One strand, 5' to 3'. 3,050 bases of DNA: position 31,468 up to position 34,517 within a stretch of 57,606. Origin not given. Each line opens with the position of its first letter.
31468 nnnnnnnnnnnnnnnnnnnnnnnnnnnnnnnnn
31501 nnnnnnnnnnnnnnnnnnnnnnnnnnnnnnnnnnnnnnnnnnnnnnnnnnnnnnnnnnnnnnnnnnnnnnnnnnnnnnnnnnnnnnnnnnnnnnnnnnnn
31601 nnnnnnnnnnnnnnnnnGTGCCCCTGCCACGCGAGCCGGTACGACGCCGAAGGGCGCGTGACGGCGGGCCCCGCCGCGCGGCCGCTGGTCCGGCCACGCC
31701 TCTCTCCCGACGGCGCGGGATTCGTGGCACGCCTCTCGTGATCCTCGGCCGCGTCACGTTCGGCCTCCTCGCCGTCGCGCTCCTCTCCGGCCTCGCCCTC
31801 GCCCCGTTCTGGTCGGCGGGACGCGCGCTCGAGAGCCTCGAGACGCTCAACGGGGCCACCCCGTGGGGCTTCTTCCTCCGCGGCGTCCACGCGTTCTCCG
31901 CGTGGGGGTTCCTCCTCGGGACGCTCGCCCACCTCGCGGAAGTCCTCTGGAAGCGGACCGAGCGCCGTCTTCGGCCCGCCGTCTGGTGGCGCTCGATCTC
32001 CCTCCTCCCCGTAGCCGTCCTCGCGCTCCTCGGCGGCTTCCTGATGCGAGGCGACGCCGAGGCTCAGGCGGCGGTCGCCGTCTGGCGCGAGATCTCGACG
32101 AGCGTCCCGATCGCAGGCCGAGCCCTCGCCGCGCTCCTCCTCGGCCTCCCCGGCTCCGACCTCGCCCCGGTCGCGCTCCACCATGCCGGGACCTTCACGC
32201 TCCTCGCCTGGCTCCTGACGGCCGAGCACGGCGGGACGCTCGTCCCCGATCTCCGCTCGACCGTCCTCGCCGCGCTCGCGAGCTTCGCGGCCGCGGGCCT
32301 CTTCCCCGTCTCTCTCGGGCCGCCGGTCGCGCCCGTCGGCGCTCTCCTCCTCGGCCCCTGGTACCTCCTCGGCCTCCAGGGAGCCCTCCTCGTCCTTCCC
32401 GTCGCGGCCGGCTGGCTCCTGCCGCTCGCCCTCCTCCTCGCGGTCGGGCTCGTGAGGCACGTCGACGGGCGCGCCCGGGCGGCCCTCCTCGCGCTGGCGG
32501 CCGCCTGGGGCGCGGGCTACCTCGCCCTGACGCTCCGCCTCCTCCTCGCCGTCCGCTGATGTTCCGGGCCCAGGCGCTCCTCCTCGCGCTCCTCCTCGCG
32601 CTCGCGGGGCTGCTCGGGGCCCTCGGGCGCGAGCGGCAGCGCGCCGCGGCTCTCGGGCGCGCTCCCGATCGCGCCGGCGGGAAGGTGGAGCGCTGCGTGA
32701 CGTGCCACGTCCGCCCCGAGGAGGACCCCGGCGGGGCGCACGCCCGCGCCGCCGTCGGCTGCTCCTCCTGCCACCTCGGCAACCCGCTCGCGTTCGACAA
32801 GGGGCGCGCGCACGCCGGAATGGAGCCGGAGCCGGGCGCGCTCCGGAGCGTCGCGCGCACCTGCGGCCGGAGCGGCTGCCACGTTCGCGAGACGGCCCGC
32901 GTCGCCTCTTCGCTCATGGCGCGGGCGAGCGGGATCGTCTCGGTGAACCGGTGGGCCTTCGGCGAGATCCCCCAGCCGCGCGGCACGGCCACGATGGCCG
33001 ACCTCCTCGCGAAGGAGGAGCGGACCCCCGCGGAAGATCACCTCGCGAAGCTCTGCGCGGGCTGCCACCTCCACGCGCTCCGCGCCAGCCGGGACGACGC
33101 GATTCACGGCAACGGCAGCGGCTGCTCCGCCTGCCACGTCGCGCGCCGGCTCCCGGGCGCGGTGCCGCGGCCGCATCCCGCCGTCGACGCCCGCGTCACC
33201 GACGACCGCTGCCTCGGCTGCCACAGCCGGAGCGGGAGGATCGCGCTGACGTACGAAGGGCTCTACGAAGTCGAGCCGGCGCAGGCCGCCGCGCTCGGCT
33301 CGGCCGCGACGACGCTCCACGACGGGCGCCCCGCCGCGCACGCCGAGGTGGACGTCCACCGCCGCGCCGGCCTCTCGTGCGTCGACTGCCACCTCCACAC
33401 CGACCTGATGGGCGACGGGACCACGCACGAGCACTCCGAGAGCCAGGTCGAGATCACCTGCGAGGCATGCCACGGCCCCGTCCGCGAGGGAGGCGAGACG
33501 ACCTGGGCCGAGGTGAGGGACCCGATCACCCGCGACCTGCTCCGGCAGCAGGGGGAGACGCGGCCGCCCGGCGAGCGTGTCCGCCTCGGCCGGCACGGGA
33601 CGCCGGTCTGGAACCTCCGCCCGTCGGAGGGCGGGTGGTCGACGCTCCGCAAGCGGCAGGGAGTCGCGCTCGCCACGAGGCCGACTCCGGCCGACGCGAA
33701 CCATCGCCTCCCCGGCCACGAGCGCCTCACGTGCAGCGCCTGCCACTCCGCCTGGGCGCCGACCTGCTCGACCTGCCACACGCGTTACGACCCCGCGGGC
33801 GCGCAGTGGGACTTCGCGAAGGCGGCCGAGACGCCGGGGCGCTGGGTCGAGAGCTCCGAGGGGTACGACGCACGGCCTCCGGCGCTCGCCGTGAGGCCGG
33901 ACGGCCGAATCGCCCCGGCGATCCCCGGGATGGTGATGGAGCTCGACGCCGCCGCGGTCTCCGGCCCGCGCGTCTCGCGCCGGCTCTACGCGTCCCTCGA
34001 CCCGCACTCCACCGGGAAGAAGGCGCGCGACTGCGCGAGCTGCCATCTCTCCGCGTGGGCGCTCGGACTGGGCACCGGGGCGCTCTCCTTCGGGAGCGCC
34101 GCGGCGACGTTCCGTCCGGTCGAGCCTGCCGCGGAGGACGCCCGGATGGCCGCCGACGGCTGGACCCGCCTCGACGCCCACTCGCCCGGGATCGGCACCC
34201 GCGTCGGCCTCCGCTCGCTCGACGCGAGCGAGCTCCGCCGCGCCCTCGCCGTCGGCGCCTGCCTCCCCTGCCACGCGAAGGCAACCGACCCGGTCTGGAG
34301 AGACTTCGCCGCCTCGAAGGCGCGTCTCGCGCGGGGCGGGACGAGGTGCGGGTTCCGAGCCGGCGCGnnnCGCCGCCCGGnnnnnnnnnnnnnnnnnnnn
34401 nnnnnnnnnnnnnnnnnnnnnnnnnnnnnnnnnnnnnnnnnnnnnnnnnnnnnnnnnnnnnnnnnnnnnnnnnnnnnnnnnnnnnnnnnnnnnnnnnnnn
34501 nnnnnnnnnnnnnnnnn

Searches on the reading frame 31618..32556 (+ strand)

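Call 87: search_protein_families(library=pfam, proteins=[window:31618-32556:+], max_evalue=0.001)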
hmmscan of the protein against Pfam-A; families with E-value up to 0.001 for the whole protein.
window:31618-32556:+ (313 aa): 2 families
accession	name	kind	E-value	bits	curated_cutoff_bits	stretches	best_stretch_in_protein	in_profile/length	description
PF00033.24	Cytochrome_B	-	3.1e-08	34.1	27.2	1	43-176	16-151/189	Cytochrome b/b6/petB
PF13631.11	Cytochrom_B_N_2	-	7.1e-08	33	27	1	102-176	7-81/169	Cytochrome b(N-terminal)/b6/petB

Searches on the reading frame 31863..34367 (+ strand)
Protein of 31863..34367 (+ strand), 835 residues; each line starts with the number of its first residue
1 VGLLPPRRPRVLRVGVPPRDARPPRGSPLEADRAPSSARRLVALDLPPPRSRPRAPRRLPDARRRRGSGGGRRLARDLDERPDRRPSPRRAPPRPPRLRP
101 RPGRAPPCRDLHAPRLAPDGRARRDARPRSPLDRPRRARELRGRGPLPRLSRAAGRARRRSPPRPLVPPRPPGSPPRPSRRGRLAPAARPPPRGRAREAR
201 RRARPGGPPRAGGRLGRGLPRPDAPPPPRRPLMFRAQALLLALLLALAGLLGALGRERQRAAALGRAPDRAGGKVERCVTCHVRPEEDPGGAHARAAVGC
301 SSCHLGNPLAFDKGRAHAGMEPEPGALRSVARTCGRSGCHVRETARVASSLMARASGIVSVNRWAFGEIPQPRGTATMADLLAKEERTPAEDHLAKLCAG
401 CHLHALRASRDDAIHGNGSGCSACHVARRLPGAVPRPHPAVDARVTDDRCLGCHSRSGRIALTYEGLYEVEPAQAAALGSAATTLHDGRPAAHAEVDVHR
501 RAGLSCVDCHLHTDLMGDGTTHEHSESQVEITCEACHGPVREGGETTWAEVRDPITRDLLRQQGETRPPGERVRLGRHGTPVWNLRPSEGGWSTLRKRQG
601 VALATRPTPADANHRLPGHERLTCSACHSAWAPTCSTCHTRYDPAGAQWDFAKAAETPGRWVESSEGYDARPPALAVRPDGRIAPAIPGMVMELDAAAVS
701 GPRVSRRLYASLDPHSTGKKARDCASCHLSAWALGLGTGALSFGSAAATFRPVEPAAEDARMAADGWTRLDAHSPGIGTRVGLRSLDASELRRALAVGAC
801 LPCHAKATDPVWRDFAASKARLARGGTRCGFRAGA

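Call 87: search_protein_families(library=pfam, proteins=[window:31863-34367:+], max_evalue=0.001)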
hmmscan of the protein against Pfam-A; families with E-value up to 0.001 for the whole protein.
window:31863-34367:+ (835 aa): 4 families
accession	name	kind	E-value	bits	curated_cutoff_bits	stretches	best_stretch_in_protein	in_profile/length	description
PF14537.11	Cytochrom_c3_2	-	6.9e-07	30.1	25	0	498-546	1-42/79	Cytochrome c3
PF02085.21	Cytochrom_CIII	-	3.7e-06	27.6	22.9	0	392-457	27-85/101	Class III cytochrome C family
PF14522.11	Cytochrome_C7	-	7.3e-06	26.2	24.8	0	496-539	5-50/67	Cytochrome c7 and related cytochrome c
PF13435.11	Cytochrome_C554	-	4.5e-05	24.7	20.8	0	268-304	41-83/84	Cytochrome c554 and c-prime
